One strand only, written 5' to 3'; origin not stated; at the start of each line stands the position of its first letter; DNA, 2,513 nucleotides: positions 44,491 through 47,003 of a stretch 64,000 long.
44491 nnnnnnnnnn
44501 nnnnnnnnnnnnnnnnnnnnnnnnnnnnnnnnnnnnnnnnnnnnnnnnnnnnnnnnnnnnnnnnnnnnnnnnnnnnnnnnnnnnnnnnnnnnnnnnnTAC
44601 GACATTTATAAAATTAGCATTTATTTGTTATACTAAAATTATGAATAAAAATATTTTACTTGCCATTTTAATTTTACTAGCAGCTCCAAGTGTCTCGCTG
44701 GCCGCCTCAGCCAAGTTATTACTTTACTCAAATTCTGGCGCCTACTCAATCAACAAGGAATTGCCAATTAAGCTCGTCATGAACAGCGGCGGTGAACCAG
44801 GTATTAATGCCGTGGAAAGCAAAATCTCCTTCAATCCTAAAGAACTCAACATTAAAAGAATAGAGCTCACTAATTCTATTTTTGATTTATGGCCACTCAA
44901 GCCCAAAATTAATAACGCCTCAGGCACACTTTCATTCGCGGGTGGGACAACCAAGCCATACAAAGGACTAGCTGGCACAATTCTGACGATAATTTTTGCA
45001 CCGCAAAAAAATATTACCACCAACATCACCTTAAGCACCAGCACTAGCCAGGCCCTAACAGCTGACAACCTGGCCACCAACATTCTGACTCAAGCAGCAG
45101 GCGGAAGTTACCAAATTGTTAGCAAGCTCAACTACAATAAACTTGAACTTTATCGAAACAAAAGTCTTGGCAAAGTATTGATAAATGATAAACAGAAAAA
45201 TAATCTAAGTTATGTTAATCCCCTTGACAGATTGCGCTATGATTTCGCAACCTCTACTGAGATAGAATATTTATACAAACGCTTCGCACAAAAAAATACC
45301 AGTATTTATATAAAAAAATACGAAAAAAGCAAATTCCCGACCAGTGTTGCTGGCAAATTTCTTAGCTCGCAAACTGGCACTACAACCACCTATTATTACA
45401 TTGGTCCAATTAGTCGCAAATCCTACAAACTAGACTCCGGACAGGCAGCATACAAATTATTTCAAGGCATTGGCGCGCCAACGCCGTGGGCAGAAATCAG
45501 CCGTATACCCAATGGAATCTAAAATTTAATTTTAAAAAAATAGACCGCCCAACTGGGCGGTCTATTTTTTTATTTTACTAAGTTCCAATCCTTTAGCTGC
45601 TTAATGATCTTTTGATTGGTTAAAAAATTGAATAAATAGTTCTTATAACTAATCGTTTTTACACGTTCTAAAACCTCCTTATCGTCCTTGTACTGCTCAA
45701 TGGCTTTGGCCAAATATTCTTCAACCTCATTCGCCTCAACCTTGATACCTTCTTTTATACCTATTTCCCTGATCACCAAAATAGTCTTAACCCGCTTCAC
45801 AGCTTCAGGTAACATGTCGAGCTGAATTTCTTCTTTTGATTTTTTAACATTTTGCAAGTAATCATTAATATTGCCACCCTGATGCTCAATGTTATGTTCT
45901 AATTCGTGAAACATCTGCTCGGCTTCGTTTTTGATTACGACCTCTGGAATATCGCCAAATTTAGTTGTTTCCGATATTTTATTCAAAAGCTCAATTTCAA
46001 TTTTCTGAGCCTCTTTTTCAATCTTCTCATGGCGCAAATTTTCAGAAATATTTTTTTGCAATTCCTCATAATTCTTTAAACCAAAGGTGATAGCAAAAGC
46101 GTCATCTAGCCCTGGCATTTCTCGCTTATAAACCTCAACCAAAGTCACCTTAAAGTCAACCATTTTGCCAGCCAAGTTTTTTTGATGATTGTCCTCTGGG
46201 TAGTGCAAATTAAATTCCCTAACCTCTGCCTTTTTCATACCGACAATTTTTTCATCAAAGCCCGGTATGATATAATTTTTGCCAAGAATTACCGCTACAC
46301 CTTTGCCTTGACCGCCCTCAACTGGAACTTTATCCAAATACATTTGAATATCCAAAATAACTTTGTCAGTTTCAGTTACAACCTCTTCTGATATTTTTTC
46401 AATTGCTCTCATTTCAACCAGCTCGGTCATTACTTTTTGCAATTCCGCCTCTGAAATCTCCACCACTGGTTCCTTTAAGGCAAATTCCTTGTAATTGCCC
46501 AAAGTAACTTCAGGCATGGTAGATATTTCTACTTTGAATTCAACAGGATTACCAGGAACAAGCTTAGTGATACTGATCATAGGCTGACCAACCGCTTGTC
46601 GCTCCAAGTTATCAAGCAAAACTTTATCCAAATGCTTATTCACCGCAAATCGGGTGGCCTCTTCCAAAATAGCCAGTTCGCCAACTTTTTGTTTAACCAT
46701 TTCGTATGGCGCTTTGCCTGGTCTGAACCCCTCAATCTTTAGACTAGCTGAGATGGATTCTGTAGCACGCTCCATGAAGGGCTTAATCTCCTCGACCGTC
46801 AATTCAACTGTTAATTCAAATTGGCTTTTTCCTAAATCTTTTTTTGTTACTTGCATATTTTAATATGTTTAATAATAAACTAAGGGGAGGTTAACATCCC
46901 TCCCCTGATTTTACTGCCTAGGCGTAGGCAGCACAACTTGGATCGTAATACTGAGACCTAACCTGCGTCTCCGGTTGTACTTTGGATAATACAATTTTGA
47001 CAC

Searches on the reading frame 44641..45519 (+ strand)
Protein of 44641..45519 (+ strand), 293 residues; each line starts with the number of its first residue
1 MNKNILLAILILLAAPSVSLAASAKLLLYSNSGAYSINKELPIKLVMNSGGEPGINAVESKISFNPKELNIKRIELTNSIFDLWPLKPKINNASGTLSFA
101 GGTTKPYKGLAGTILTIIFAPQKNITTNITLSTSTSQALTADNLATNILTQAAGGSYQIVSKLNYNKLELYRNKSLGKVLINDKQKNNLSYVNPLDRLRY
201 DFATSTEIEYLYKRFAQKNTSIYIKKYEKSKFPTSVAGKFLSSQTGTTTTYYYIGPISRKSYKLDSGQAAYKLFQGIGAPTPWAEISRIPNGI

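Call 78: search_protein_families(library=pfam, proteins=[window:44641-45519:+], max_evalue=0.001)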
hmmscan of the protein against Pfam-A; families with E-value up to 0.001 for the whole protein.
window:44641-45519:+ (293 aa): 1 family
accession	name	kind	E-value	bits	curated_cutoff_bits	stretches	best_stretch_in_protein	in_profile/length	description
PF00963.24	Cohesin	-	0.00069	20.3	24.1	0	43-156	18-136/139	Cohesin domain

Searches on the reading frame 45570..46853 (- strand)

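Call 9: search_protein_families(library=pfam, proteins=[window:45570-46853:-], max_evalue=0.001)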
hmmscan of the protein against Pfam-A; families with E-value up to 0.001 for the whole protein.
window:45570-46853:- (427 aa): 3 families
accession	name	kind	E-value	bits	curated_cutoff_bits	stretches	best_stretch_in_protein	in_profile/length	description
PF05697.18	Trigger_N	-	2.2e-30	106.3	22.2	1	1-144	2-143/144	Bacterial trigger factor protein (TF)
PF05698.19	Trigger_C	-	3.9e-26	92.5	22.7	1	263-421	3-161/162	Bacterial trigger factor protein (TF) C-terminus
PF00254.34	FKBP_C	-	2.5e-09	37.8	21.1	1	159-238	5-93/94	FKBP-type peptidyl-prolyl cis-trans isomerase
